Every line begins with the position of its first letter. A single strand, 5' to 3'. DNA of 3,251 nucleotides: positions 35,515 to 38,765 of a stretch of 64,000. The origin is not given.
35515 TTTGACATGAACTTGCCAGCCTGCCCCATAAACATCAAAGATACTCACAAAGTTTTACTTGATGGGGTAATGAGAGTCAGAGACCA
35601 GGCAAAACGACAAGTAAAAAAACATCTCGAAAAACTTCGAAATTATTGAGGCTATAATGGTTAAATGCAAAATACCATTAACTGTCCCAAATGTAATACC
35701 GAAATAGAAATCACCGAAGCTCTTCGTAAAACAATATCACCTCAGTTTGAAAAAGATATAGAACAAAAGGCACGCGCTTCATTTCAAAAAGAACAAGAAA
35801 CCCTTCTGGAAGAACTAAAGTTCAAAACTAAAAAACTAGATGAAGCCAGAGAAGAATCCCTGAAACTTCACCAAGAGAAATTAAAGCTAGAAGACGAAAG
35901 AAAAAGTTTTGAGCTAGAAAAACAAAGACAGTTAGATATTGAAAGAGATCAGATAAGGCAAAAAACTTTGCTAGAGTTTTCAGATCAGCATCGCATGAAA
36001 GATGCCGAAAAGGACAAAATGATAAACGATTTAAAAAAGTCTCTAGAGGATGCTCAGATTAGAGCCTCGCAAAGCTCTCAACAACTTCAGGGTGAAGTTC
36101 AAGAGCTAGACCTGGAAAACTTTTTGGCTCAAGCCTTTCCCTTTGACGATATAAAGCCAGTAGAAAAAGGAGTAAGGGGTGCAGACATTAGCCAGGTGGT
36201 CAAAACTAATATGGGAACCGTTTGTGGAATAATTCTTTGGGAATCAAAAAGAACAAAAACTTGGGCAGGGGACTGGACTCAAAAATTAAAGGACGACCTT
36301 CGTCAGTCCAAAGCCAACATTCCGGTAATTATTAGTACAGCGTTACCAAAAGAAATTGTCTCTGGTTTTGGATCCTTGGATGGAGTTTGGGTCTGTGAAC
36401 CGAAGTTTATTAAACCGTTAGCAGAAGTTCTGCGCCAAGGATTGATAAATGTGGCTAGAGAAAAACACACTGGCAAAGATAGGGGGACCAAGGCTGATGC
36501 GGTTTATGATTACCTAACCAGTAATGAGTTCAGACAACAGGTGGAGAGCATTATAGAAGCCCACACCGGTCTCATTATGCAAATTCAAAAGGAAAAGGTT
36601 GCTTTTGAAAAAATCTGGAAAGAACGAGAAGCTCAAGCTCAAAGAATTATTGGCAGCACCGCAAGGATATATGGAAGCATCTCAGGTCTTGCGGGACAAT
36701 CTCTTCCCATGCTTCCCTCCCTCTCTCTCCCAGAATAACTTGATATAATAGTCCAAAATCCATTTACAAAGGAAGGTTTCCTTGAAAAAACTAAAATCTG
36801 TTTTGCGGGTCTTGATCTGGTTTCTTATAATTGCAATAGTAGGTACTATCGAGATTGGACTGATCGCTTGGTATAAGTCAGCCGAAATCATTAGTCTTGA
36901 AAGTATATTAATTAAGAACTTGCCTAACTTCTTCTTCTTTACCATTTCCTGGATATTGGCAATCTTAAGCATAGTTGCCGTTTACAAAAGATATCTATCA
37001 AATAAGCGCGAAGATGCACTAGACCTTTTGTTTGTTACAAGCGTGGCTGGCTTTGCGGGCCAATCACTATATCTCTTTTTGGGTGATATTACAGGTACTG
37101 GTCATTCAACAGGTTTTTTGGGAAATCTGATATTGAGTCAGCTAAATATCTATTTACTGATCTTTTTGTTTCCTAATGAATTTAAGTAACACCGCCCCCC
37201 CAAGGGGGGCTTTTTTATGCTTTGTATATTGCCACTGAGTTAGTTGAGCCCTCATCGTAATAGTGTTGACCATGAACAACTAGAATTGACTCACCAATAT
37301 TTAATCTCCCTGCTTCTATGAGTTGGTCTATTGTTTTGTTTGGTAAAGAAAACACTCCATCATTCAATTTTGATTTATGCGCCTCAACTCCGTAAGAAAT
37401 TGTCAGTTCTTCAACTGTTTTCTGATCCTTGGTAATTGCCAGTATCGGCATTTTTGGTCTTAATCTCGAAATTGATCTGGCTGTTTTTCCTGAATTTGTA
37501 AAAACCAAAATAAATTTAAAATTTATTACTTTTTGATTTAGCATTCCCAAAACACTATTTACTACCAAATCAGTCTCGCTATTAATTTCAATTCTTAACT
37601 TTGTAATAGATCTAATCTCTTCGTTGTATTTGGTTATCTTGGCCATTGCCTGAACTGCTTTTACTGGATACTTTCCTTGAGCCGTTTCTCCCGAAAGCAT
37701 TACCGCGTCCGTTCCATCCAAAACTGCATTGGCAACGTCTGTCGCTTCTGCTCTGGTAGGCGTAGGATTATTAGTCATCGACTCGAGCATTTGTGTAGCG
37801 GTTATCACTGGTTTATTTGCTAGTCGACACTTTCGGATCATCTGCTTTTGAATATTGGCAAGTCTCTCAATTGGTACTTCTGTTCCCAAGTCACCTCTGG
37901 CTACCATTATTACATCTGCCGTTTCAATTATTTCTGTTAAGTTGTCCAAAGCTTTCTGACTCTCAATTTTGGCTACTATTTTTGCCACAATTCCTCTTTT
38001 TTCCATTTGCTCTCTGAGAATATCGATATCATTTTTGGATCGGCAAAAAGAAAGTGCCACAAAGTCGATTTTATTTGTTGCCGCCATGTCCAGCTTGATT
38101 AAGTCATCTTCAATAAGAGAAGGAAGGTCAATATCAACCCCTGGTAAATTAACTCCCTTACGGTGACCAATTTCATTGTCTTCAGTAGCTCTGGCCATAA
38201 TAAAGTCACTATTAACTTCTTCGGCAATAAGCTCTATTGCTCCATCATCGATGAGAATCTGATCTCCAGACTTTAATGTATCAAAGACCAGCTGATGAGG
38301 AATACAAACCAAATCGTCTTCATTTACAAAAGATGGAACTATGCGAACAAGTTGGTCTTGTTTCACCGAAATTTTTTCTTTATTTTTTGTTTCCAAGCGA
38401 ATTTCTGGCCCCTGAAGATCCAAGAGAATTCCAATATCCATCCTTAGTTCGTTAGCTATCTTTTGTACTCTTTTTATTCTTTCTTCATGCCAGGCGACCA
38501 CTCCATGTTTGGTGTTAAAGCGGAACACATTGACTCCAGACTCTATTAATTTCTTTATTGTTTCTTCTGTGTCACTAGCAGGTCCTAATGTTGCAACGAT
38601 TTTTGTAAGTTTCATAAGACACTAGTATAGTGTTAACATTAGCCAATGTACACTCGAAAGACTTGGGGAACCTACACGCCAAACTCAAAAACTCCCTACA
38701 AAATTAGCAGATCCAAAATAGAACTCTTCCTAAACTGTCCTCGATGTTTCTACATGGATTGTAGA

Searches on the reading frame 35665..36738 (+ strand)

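Call 67: search_protein_families(library=pfam, proteins=[window:35665-36738:+], max_evalue=0.00001)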
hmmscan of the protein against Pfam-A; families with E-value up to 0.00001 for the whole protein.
window:35665-36738:+ (357 aa): 1 family
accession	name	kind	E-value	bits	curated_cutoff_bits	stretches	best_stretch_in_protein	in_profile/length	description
PF09903.14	DUF2130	-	1.7e-63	214.8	26.7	1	112-347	4-244/255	Uncharacterized protein conserved in bacteria (DUF2130)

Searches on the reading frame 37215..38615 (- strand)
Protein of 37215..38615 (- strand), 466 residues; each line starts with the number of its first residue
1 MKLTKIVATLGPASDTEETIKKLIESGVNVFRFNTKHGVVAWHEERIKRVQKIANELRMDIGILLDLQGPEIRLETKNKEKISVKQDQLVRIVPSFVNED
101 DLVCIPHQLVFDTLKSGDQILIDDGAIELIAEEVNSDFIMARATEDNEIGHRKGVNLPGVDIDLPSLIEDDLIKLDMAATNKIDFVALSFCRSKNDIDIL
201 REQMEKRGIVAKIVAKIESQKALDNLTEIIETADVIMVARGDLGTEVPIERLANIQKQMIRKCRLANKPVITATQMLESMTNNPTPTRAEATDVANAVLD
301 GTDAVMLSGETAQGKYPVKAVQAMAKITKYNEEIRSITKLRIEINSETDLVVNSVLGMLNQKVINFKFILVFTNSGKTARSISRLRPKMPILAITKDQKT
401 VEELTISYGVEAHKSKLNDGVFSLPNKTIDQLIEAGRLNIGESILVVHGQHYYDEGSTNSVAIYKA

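Call 67: search_protein_families(library=pfam, proteins=[window:37215-38615:-], max_evalue=0.00001)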
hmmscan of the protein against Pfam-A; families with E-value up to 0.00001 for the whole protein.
window:37215-38615:- (466 aa): 2 families
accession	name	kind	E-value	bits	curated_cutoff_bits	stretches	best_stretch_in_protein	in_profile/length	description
PF00224.27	PK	-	6.4e-111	371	30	1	2-321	2-328/328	Pyruvate kinase, barrel domain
PF02887.21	PK_C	-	5.9e-20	71.9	28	1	363-463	13-113/114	Pyruvate kinase, alpha/beta domain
